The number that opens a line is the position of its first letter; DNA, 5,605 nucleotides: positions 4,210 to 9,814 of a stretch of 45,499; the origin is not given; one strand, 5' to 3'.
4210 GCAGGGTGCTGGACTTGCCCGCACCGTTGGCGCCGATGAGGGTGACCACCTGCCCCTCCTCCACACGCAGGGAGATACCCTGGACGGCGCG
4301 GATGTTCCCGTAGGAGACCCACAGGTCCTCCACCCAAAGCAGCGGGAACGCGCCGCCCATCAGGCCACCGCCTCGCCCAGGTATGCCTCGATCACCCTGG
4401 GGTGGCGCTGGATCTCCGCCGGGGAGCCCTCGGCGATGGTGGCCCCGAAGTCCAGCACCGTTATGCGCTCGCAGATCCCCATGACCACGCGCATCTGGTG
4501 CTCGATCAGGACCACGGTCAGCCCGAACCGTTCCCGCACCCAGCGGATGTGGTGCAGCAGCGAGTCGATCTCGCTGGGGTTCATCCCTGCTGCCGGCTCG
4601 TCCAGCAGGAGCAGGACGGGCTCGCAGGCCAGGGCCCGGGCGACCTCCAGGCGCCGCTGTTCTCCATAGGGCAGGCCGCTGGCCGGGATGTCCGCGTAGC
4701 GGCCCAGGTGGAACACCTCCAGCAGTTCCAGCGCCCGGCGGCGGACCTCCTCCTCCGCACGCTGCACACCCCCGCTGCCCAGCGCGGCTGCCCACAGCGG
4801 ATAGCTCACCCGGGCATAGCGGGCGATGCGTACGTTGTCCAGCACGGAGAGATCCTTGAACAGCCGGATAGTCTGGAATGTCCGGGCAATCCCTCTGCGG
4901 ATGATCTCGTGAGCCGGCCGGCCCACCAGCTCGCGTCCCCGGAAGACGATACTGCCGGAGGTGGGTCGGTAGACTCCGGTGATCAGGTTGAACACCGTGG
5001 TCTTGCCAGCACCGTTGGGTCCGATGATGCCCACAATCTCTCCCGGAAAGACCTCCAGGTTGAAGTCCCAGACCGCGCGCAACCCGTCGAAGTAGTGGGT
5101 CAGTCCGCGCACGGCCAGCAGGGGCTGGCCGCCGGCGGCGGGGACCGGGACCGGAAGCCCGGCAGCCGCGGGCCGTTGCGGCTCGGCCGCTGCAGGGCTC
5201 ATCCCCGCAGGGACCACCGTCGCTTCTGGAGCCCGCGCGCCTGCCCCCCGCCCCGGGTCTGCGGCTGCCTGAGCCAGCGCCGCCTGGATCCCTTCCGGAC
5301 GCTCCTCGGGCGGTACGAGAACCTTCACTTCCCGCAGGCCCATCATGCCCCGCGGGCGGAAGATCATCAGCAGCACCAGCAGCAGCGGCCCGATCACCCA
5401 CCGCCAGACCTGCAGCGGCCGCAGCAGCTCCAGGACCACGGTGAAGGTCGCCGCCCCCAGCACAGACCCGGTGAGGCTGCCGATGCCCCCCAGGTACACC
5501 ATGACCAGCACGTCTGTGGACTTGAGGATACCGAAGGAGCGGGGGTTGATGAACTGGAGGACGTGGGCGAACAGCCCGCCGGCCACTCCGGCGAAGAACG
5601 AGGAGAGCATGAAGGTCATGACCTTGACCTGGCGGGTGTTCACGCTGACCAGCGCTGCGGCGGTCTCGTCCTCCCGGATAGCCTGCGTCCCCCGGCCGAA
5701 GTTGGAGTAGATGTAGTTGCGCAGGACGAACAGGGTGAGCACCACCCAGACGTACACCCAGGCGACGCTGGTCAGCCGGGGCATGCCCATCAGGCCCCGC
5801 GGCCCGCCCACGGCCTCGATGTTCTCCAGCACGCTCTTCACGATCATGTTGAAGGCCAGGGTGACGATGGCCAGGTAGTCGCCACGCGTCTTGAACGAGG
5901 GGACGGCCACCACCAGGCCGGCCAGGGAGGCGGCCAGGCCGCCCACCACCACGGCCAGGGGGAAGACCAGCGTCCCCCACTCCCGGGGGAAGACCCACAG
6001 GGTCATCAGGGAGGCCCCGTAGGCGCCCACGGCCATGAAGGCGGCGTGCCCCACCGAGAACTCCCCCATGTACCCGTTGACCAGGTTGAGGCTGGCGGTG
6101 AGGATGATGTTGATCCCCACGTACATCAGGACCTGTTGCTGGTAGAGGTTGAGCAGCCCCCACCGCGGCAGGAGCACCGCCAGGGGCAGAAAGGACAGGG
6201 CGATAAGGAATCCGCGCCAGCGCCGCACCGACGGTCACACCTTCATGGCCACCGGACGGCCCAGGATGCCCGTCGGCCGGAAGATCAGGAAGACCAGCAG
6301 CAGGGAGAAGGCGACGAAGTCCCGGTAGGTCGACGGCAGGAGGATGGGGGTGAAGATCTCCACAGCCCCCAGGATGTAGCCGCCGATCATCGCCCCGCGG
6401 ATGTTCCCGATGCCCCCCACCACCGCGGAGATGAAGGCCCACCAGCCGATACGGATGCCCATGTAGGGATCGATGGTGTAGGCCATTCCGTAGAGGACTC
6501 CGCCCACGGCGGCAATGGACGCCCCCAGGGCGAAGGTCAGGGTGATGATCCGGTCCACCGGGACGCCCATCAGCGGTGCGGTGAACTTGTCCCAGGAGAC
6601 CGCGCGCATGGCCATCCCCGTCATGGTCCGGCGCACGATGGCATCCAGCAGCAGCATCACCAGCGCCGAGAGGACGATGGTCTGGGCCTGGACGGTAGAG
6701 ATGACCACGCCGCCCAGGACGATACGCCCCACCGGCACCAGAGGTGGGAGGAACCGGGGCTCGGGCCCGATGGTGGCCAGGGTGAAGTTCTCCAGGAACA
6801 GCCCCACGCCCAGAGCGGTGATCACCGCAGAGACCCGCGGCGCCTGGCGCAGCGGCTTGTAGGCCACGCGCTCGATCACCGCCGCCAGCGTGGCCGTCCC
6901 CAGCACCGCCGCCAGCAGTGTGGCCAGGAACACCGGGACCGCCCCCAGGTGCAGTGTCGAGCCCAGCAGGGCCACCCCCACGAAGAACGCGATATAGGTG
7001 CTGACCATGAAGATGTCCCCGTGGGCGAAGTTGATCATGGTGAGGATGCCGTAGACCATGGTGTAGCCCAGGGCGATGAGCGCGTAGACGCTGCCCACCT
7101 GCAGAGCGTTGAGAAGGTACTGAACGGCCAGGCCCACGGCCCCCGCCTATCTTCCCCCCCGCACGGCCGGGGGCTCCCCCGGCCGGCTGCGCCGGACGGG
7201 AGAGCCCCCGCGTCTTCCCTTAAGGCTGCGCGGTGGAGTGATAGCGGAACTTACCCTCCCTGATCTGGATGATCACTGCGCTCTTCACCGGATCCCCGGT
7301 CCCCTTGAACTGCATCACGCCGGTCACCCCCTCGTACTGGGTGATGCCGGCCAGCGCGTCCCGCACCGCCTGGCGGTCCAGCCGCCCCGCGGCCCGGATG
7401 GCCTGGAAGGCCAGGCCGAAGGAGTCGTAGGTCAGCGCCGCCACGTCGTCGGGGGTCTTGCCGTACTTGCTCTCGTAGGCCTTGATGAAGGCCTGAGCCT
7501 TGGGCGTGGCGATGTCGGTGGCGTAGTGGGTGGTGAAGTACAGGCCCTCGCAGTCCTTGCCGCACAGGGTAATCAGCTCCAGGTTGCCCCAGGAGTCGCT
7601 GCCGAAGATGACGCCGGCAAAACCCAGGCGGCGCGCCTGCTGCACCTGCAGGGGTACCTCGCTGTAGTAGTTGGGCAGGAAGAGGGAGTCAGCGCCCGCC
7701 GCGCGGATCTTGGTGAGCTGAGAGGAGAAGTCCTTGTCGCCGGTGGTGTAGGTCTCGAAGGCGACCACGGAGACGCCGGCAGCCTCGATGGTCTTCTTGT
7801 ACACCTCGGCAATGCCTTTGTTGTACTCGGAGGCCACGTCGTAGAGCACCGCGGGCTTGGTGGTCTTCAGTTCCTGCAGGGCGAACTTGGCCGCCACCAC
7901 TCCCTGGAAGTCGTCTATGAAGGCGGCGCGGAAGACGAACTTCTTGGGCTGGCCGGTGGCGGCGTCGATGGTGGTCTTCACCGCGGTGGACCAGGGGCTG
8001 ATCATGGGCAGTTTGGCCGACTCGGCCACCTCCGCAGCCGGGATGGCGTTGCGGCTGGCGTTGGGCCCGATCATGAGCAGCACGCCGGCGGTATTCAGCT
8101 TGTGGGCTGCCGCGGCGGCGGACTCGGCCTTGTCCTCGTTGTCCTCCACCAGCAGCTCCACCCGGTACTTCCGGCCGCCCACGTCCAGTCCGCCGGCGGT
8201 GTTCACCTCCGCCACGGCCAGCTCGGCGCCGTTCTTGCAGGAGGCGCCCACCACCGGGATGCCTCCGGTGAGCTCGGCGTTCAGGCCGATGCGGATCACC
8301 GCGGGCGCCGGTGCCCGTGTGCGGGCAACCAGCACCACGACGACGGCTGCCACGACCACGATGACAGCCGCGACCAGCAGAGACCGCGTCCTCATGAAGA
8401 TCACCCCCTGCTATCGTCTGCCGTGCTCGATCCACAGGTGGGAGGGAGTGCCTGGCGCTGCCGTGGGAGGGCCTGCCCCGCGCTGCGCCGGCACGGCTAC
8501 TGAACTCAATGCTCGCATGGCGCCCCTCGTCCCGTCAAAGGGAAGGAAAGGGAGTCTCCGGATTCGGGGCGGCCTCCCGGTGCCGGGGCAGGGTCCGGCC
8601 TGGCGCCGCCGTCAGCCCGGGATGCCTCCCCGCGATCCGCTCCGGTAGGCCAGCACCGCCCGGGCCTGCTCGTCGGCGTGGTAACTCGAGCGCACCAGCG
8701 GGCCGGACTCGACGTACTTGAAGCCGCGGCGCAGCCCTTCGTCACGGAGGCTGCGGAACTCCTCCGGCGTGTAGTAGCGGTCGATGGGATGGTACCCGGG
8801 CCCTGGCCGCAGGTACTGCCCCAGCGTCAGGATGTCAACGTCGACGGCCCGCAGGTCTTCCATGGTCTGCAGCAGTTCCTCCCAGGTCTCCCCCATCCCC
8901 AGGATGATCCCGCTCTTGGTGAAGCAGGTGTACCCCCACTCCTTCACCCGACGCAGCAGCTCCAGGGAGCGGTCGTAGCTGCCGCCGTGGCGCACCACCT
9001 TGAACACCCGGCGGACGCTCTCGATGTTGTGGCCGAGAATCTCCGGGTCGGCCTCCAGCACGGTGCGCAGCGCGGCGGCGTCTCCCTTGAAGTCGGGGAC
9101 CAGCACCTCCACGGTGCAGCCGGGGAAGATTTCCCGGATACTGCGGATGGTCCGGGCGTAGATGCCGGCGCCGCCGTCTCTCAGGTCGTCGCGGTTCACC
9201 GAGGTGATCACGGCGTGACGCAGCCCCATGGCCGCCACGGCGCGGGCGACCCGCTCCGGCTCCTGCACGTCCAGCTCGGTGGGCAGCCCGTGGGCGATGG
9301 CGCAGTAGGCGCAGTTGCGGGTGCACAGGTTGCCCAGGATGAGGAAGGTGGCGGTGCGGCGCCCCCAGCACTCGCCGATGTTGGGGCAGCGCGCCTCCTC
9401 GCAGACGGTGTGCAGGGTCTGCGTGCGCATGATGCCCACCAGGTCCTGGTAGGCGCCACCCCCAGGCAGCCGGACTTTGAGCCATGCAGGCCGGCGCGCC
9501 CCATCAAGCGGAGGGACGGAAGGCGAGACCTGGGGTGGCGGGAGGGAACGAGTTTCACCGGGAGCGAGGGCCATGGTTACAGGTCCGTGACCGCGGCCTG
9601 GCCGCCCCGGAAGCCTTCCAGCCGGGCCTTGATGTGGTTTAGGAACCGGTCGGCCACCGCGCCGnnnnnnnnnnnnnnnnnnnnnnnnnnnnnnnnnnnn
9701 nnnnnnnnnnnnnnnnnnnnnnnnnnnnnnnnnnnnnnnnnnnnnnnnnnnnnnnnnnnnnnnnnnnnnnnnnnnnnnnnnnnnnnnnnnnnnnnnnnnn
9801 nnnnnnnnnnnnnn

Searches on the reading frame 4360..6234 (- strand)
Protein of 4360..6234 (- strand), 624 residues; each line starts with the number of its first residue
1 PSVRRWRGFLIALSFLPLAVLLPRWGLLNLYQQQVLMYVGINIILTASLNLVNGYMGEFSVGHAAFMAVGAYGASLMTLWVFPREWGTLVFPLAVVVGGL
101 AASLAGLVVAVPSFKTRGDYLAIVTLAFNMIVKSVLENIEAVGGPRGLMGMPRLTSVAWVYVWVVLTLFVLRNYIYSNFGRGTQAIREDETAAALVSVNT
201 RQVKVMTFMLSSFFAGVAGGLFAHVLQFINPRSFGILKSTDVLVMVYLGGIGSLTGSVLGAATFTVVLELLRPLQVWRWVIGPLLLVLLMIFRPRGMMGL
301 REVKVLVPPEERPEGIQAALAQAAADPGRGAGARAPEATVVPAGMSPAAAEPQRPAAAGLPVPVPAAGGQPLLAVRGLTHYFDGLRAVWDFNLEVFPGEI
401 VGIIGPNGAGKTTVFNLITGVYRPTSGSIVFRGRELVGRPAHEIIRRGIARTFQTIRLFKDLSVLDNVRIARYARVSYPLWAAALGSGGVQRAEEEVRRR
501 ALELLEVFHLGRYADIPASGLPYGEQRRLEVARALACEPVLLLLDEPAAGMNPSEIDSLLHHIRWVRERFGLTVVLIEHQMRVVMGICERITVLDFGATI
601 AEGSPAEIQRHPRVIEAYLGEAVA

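Call 21: search_protein_families(library=pfam, proteins=[window:4360-6234:-], max_evalue=0.001)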
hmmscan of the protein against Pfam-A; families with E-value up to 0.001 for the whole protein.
window:4360-6234:- (624 aa): 5 families
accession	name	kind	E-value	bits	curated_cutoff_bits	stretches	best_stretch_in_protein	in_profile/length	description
PF02653.21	BPD_transp_2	-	4.4e-34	118.3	26.8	1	35-290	5-265/269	Branched-chain amino acid transport system / permease component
PF00005.33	ABC_tran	-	5.6e-30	105.2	25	1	390-548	3-136/137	ABC transporter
PF12399.14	BCA_ABC_TP_C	-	1.7e-13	50.3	25.5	1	599-623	2-26/27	Branched-chain amino acid ATP-binding cassette transporter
PF13304.12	AAA_21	-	1.5e-05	25.7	27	0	400-419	1-20/304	AAA domain, putative AbiEii toxin, Type IV TA system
PF13476.12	AAA_23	-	0.00053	21.1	27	1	396-419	17-40/201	AAA domain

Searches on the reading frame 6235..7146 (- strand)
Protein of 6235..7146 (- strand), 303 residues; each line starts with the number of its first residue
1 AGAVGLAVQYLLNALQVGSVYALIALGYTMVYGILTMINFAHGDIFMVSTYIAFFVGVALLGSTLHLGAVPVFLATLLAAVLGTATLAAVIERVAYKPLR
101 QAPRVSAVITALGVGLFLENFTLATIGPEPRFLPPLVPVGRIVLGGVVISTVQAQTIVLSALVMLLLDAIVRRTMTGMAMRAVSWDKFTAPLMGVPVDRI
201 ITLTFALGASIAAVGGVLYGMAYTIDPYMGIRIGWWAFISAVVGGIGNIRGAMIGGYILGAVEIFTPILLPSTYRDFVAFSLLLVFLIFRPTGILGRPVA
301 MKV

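Call 21: search_protein_families(library=pfam, proteins=[window:6235-7146:-], max_evalue=0.001)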
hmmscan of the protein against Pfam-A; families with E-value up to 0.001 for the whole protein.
window:6235-7146:- (303 aa): 1 family
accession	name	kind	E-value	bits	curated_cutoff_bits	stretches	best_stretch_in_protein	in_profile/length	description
PF02653.21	BPD_transp_2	-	1.2e-34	120.1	26.8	1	11-287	2-269/269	Branched-chain amino acid transport system / permease component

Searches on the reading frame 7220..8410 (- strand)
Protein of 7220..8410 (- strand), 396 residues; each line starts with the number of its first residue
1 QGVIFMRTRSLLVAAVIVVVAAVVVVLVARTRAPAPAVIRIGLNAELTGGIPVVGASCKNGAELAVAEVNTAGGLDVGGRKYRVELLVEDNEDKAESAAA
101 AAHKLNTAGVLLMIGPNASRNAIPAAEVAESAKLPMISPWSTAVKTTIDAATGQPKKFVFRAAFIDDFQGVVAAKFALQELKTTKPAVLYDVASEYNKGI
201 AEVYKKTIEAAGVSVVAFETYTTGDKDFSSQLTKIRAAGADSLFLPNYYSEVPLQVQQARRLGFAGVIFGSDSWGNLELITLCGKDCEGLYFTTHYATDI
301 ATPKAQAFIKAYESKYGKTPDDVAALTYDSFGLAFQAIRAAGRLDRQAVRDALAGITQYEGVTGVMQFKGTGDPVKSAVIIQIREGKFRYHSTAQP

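Call 21: search_protein_families(library=pfam, proteins=[window:7220-8410:-], max_evalue=0.001)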
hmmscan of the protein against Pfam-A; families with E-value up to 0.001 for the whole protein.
window:7220-8410:- (396 aa): 3 families
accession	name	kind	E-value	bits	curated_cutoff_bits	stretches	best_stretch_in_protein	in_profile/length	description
PF13458.12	Peripla_BP_6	-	3.8e-60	204.8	31.7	1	39-384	2-339/343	Periplasmic binding protein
PF01094.35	ANF_receptor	-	6.9e-20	71.8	25.4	1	58-382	2-349/353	Receptor family ligand binding region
PF13433.12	Peripla_BP_5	-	1.6e-17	64.1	27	2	171-379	122-332/363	Periplasmic binding protein domain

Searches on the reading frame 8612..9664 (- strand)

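Call 21: search_protein_families(library=pfam, proteins=[window:8612-9664:-], max_evalue=0.001)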
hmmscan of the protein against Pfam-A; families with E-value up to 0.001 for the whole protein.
window:8612-9664:- (350 aa): 2 families
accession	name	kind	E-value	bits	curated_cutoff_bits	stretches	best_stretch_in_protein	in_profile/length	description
PF04055.27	Radical_SAM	-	1.8e-20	74.2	29.5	1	109-271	2-166/166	Radical SAM superfamily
PF16881.10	LIAS_N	-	2.1e-08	35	27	1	56-93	59-96/96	N-terminal domain of lipoyl synthase of Radical_SAM family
